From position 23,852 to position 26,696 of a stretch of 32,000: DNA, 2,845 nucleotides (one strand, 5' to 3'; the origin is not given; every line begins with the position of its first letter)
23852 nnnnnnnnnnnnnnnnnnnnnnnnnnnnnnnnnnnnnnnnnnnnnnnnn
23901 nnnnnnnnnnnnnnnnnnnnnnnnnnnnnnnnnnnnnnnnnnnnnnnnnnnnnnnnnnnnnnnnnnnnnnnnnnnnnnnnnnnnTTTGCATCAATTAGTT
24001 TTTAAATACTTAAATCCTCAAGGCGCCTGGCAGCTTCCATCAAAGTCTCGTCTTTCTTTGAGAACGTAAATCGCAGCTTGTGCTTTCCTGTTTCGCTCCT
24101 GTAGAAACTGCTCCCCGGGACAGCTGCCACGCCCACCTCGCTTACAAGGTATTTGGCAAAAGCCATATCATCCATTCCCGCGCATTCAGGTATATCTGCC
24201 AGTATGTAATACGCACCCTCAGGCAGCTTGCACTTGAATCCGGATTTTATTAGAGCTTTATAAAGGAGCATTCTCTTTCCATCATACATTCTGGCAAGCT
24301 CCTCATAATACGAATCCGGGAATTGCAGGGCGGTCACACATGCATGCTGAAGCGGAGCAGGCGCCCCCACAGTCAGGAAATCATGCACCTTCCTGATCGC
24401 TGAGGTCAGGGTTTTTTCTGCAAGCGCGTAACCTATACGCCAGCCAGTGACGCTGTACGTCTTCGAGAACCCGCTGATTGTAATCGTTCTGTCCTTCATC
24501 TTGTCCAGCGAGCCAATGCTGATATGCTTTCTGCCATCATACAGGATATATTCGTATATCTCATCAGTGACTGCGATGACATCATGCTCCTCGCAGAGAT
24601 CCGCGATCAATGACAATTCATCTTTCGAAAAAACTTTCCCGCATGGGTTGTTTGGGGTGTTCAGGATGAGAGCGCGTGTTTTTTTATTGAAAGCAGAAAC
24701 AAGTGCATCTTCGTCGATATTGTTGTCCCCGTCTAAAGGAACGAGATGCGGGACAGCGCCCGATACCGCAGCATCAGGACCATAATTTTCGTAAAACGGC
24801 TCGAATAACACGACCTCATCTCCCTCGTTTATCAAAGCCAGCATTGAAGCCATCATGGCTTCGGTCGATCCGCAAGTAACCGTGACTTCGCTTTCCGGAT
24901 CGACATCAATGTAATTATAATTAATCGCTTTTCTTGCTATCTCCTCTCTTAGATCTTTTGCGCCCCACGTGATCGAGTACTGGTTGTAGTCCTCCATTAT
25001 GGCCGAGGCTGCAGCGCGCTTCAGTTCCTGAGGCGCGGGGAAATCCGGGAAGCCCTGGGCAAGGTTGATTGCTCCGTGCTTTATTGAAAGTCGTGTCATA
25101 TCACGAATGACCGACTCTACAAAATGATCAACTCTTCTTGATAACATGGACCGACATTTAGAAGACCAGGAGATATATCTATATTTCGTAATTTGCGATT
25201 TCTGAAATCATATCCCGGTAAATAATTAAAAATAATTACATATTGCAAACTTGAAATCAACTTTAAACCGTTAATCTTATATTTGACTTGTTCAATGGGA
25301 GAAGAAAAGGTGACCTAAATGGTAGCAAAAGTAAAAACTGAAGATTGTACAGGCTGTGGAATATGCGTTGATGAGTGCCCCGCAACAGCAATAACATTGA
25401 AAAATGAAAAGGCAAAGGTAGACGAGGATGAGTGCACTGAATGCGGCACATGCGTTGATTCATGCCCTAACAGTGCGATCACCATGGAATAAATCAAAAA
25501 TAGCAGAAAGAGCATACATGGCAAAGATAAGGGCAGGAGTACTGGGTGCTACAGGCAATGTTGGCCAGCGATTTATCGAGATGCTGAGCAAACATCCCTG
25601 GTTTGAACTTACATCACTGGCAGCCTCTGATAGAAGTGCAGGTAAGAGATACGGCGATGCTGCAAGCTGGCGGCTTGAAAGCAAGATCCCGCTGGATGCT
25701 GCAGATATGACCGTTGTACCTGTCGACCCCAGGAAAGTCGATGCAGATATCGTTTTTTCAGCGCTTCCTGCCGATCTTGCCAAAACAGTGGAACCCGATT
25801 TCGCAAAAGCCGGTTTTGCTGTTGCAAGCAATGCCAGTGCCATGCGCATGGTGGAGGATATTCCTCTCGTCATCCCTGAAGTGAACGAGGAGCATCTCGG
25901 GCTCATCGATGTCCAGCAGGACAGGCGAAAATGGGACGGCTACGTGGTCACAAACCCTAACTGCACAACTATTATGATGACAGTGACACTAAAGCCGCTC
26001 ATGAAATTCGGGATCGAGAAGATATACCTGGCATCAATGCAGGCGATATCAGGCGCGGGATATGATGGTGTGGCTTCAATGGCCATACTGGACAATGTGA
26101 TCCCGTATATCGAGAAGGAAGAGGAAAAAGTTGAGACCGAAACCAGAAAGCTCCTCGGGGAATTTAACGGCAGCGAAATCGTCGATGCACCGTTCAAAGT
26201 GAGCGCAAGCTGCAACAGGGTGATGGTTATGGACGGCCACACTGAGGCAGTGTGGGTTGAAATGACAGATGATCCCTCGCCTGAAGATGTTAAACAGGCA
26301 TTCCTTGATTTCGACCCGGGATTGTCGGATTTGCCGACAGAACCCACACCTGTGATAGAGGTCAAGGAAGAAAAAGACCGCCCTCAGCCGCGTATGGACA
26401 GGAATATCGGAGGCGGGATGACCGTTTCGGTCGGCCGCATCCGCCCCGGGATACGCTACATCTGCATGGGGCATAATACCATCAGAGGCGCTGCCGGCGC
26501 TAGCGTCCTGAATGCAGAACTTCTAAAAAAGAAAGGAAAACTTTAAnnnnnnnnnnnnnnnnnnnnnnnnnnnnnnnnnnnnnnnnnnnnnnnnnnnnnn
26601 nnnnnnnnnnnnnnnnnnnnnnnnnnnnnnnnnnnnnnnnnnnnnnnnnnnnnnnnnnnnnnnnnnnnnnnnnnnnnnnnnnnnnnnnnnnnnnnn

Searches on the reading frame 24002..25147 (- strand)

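Call 62: search_protein_families(library=pfam, proteins=[window:24002-25147:-], max_evalue=0.00001)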
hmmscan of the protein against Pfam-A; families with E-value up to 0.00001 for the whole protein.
window:24002-25147:- (381 aa): 1 family
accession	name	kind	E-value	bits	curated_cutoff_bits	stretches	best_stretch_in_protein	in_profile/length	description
PF00155.27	Aminotran_1_2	-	1.5e-66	225.5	19.7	1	27-376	4-361/361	Aminotransferase class I and II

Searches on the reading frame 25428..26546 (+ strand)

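Call 62: search_protein_families(library=pfam, proteins=[window:25428-26546:+], max_evalue=0.00001)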
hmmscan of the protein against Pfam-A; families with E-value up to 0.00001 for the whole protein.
window:25428-26546:+ (372 aa): 2 families
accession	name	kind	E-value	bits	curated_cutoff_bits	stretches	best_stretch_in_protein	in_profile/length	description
PF02774.23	Semialdhyde_dhC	-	6.3e-35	121.4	26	1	188-351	1-182/184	Semialdehyde dehydrogenase, dimerisation domain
PF01118.30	Semialdhyde_dh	-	6.5e-34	117.4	26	1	35-157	1-118/121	Semialdehyde dehydrogenase, NAD binding domain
